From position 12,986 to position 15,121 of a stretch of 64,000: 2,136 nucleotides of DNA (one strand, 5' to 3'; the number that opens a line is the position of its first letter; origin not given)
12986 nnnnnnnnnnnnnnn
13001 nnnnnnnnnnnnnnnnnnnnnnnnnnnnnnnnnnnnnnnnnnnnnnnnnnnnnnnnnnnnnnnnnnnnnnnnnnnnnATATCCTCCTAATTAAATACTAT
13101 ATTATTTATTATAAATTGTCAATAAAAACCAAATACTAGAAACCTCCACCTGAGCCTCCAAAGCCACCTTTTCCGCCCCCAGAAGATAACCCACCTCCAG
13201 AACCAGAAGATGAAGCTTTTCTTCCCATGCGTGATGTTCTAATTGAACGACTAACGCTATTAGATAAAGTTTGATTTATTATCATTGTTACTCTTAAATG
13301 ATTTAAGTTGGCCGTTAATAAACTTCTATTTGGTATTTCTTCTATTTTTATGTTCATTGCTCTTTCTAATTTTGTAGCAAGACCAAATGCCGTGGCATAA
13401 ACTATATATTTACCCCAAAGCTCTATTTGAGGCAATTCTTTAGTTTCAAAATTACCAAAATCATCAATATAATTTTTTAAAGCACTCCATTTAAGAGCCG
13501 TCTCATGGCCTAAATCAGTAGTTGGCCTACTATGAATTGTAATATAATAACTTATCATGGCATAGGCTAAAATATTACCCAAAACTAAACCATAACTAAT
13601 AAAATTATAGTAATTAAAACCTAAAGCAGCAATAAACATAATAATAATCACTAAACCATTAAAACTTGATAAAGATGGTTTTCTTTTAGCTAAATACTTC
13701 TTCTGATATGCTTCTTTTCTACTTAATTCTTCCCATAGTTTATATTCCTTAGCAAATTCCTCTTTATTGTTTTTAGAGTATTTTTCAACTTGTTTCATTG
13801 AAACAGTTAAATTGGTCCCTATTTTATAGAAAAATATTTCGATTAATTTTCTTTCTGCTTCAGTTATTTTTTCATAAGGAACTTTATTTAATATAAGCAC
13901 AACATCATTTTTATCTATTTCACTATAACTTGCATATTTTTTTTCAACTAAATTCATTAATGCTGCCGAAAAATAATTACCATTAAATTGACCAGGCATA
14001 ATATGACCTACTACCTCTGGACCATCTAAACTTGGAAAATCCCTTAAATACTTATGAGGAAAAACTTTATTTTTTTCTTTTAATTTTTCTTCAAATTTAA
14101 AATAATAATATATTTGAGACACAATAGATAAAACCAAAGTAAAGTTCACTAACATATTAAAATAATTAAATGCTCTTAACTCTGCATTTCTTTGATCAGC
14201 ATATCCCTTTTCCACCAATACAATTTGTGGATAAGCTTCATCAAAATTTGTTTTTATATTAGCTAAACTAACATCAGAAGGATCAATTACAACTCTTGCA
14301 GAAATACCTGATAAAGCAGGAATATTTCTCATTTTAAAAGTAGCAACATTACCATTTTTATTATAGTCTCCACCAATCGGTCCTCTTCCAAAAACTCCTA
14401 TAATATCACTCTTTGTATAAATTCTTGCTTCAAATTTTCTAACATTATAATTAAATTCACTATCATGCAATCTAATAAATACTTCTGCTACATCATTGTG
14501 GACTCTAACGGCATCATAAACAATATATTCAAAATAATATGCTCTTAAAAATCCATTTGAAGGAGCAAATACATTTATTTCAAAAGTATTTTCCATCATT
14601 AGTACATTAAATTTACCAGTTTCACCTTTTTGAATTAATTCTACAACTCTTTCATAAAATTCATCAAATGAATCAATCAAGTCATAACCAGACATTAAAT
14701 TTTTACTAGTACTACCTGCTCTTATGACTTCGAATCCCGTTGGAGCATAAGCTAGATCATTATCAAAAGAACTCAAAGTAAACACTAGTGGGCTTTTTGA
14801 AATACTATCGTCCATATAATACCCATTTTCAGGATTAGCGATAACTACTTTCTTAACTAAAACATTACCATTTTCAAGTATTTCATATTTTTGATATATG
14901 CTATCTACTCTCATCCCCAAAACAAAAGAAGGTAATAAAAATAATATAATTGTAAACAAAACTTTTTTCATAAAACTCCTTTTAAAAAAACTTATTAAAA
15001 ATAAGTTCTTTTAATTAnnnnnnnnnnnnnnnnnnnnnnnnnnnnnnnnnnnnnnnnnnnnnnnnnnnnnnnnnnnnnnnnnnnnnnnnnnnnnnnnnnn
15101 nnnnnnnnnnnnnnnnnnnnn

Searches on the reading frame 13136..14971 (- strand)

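Call 8: search_protein_families(library=pfam, proteins=[window:13136-14971:-], max_evalue=0.001)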
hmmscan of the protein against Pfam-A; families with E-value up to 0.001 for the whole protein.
window:13136-14971:- (611 aa): 2 families
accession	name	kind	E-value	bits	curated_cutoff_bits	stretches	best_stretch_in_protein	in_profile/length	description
PF20990.2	DUF2207_C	-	2.7e-39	135.8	33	1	306-539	2-247/247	Predicted membrane protein (DUF2207) C-terminal domain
PF09972.14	DUF2207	-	0.00013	22.7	24.4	1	143-229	81-172/172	Predicted membrane protein (DUF2207) N-terminal domain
